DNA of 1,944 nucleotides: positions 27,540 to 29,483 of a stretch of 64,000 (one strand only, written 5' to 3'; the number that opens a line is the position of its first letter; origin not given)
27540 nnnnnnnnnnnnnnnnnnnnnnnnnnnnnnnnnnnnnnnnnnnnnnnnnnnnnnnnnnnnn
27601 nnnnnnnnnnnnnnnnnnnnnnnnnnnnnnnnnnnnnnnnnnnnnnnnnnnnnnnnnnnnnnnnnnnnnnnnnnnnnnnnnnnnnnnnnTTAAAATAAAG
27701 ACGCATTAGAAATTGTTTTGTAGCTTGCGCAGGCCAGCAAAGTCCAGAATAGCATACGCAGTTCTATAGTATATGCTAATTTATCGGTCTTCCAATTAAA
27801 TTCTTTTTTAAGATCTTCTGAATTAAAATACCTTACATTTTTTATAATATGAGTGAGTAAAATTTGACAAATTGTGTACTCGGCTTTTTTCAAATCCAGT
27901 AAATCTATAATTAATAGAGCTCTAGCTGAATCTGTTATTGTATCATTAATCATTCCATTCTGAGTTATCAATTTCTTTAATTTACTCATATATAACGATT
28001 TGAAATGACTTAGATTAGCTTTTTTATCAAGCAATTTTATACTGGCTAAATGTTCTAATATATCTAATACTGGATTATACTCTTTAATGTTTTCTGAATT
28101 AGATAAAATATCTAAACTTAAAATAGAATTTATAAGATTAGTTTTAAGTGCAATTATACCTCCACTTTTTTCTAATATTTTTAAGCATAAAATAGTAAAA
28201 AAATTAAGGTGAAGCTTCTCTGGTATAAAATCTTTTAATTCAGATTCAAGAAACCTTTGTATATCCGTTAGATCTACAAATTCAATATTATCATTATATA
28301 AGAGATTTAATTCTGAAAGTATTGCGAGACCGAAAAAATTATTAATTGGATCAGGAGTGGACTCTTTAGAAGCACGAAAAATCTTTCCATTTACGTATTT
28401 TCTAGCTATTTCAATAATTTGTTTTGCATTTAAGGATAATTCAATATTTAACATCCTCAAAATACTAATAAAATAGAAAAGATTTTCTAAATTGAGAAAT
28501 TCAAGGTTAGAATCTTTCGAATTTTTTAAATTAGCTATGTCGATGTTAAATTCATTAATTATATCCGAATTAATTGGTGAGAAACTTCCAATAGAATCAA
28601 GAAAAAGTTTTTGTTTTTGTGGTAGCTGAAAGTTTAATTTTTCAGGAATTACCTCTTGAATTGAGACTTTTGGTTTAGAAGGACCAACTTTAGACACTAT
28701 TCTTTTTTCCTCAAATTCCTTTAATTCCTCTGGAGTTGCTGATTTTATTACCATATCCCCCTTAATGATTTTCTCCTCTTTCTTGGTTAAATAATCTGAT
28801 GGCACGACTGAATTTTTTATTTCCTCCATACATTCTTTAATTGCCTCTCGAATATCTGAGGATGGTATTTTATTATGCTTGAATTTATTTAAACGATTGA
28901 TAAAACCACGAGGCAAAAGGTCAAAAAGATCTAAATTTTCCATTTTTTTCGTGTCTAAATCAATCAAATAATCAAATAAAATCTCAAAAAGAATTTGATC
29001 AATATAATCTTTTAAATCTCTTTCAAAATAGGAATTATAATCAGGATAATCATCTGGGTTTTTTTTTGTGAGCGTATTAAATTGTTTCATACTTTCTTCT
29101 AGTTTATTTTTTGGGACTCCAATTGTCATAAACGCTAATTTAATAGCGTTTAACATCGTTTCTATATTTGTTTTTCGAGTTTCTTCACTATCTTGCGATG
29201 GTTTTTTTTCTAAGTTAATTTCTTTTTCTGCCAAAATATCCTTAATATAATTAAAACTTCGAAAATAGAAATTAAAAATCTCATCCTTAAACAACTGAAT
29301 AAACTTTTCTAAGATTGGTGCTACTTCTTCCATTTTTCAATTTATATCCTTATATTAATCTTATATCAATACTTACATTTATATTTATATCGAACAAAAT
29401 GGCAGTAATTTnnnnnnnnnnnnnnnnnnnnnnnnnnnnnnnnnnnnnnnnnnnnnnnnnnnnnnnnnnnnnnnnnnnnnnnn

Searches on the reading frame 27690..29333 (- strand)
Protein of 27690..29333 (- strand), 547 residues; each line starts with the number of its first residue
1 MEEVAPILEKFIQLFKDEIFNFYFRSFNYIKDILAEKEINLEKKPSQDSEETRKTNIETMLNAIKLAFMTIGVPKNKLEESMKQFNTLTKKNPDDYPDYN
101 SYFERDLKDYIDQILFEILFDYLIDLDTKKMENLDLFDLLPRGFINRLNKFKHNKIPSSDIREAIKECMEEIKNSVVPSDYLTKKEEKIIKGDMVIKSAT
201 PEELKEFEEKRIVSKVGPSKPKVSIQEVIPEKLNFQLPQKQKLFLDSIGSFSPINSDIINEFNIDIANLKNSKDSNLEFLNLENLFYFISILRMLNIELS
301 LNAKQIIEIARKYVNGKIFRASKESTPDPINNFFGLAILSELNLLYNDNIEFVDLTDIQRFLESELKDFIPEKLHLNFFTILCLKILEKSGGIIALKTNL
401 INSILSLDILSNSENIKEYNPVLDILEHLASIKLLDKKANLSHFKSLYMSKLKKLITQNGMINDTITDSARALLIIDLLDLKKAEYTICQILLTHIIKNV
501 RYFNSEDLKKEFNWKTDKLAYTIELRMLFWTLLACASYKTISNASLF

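Call 85: search_protein_families(library=pfam, proteins=[window:27690-29333:-], max_evalue=0.001)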
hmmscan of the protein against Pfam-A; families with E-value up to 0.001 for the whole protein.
window:27690-29333:- (547 aa): 1 family
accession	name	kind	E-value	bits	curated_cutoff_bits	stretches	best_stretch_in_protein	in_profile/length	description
PF24842.1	UFD1_N2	-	0.00029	21.3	37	0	61-91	7-37/76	Ubiquitin fusion degradation protein UFD1, N-terminal subdomain 2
